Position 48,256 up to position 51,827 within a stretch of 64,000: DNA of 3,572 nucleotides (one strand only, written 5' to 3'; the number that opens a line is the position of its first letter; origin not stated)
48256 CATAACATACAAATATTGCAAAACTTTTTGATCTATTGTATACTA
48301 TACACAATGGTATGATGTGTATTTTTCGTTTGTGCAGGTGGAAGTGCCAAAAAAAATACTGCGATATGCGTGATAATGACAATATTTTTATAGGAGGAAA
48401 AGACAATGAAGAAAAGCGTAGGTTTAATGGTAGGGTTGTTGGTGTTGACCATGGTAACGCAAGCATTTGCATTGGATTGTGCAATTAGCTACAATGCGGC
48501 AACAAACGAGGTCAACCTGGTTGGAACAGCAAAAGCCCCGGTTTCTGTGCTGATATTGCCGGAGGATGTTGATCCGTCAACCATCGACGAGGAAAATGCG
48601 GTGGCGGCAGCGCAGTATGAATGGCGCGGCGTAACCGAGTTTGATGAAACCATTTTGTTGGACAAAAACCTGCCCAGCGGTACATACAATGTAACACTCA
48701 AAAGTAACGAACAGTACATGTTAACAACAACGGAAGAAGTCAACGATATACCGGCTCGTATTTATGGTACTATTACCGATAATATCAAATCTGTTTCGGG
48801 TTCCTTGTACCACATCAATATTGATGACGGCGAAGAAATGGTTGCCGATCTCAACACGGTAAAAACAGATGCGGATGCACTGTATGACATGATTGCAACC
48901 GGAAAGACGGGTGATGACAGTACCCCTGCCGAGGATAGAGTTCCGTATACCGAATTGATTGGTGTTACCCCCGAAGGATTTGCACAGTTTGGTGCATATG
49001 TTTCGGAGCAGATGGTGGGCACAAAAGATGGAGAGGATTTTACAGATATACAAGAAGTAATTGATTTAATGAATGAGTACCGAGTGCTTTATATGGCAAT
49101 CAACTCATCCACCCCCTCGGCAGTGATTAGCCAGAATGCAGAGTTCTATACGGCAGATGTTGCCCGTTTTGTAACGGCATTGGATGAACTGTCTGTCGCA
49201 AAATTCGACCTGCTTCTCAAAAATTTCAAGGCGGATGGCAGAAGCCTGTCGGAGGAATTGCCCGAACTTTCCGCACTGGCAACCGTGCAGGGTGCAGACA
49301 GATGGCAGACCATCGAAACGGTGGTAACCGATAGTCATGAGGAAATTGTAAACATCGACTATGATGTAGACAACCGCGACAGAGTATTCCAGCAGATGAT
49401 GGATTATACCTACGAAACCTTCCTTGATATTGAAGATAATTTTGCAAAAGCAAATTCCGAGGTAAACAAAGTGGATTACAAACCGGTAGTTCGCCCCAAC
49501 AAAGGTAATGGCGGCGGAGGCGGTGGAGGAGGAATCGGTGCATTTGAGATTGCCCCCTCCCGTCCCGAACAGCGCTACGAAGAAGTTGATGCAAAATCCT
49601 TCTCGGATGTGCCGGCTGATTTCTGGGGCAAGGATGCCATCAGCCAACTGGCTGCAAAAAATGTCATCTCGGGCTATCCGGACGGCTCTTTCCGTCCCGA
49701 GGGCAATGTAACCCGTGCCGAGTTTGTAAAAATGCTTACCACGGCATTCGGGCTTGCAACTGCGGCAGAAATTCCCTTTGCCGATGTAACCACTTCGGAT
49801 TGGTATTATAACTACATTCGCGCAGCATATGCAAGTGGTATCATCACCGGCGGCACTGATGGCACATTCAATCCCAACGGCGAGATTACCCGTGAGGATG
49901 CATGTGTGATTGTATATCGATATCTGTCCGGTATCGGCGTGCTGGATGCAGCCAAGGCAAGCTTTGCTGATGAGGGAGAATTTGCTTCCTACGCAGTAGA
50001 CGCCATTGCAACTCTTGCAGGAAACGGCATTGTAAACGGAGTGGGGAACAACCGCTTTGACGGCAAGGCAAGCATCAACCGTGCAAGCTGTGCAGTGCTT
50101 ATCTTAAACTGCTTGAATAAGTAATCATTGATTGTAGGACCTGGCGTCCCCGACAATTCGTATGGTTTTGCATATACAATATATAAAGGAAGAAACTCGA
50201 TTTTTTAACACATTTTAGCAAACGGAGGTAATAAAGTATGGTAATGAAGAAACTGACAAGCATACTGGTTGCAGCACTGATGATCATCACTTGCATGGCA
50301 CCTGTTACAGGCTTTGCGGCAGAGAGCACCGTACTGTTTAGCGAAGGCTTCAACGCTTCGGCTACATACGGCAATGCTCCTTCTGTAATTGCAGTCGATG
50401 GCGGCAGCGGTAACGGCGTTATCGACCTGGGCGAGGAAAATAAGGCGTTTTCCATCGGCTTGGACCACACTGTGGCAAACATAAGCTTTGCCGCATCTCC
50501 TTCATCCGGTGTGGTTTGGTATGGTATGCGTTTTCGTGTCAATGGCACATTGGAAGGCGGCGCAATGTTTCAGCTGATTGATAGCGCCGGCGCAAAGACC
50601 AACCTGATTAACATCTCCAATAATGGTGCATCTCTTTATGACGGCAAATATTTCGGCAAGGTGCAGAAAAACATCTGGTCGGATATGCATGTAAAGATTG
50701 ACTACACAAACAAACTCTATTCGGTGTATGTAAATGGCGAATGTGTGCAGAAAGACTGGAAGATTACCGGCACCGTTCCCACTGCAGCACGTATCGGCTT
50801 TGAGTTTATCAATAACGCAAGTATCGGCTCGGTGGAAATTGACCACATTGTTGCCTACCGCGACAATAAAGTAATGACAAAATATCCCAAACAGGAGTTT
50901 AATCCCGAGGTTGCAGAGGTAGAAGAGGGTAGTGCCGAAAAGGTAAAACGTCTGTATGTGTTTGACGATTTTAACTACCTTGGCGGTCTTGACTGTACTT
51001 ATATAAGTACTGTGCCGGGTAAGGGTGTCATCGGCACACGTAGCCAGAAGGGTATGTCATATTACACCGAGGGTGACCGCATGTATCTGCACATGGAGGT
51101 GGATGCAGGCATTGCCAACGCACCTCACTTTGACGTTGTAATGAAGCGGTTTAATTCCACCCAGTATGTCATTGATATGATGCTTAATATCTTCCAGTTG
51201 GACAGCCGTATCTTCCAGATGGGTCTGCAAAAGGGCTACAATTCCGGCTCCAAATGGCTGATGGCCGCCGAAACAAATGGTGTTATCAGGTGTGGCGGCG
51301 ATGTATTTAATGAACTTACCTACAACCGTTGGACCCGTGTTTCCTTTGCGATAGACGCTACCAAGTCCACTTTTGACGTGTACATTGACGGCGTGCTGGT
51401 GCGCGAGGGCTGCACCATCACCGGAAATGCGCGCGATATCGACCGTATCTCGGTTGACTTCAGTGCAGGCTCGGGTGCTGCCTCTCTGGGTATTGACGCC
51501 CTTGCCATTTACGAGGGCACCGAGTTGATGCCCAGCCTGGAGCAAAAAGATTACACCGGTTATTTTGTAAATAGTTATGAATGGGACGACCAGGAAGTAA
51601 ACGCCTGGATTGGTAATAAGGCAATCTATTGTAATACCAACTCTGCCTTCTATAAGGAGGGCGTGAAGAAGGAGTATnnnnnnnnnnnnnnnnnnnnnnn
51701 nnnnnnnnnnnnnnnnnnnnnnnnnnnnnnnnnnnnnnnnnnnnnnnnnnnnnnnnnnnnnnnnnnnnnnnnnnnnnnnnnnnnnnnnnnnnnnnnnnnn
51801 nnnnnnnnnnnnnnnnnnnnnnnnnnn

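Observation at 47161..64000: Gram-positive PUL-like surface locus combining heparinase II/III-like lyases, non-catalytic LamG giants, an SLH protein and an orphan lipoprotein SBP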

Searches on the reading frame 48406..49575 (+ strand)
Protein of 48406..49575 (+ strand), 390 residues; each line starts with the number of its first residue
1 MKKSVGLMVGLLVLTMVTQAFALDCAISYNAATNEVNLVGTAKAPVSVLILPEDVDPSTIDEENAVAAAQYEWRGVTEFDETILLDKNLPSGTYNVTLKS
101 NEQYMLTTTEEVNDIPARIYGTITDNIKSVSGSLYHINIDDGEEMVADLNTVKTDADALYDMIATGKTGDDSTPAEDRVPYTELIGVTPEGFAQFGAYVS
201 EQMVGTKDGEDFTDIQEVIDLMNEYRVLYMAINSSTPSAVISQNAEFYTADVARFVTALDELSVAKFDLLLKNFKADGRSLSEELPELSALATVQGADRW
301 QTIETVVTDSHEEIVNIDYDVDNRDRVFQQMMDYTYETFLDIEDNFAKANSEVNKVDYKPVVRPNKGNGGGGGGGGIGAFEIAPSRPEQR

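Call 56: search_protein_families(library=pfam, proteins=[window:48406-49575:+], max_evalue=1)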
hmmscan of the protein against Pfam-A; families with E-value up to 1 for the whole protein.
window:48406-49575:+ (390 aa): 0 families

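Call 75: search_solved_structures(query=window:48406-49575:+, max_evalue=1)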
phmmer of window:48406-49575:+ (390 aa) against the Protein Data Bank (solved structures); distinct sequences matched with E-value up to 1: 2.
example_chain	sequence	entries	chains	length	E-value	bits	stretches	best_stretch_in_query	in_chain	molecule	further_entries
8cba_A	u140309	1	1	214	0.64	12.3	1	210-273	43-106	Conjugal transfer protein traF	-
2r5f_A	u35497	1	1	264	0.87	11.9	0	210-288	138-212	Transcriptional regulator, putative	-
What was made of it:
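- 48406..50124 (+): Secreted 572-aa protein with an N-terminal region of about 390 aa of unknown fold, a Gly-rich linker and three C-terminal SLH repeats. It is the only wall-anchoring module in the locus. The N-terminal region has no Pfam or PDB match (calls 56, 75).
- Tried and rejected: The N-terminal domain of the SLH protein has no Pfam or PDB match (calls 56, 75).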

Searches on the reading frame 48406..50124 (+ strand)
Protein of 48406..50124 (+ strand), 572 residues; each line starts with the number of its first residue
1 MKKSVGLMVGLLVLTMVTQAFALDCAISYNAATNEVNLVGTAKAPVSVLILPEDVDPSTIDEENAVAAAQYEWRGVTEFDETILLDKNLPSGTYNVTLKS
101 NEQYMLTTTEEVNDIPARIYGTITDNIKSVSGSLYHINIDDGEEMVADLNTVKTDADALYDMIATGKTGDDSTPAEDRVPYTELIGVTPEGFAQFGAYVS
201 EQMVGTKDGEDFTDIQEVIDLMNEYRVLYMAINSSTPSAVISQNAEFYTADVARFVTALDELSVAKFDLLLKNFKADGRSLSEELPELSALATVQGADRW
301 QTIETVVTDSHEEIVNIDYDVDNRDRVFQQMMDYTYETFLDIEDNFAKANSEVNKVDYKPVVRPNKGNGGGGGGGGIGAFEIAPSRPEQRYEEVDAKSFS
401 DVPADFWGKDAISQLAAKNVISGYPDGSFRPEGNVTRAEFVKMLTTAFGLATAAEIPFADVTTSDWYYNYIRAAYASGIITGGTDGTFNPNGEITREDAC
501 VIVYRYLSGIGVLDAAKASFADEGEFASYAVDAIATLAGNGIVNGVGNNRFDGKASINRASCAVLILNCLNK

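Call 6: search_protein_families(library=pfam, proteins=[window:48406-50124:+], max_evalue=0.01)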
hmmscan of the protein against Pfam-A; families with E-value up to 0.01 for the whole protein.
window:48406-50124:+ (572 aa): 1 family
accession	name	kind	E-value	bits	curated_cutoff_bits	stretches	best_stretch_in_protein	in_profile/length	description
PF00395.25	SLH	-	4e-39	132.8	20.8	3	457-500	1-44/44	S-layer homology domain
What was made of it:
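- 48406..50124 (+): Pfam SLH 4e-39, 3 stretches (call 6).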

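Call 10: search_protein_families(library=ncbifam, proteins=[window:48406-50124:+], max_evalue=0.01)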
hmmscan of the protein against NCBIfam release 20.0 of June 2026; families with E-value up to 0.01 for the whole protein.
window:48406-50124:+ (572 aa): 2 families
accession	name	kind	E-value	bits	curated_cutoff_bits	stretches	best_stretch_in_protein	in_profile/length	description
NF033190.2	inl_like_NEAT_1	exception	1.1e-16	60.4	1275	1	392-572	575-754/754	NEAT domain-containing leucine-rich repeat protein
NF033921.0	por_somb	subfamily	0.0051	15.5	100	0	398-444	6-53/485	iron uptake porin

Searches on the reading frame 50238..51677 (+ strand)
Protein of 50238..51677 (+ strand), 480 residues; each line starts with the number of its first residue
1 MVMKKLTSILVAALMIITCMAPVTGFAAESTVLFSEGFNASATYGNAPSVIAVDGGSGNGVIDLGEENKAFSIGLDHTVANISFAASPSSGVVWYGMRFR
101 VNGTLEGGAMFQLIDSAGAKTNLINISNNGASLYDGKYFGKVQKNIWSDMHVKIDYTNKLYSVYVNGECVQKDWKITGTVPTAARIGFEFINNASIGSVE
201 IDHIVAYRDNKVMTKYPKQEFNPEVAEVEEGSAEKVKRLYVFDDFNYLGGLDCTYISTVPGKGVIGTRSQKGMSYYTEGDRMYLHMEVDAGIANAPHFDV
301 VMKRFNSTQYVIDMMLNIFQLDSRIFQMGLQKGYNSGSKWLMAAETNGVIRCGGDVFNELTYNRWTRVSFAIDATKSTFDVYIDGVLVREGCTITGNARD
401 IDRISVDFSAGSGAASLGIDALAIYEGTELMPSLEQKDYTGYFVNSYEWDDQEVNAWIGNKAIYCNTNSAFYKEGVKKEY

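Call 56: search_protein_families(library=pfam, proteins=[window:50238-51677:+], max_evalue=1)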
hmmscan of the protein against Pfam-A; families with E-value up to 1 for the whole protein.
window:50238-51677:+ (480 aa): 1 family
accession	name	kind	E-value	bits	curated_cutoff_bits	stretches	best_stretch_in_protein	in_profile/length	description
PF13385.13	Laminin_G_3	-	3e-05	24.6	27.6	1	354-393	70-106/151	Concanavalin A-like lectin/glucanases superfamily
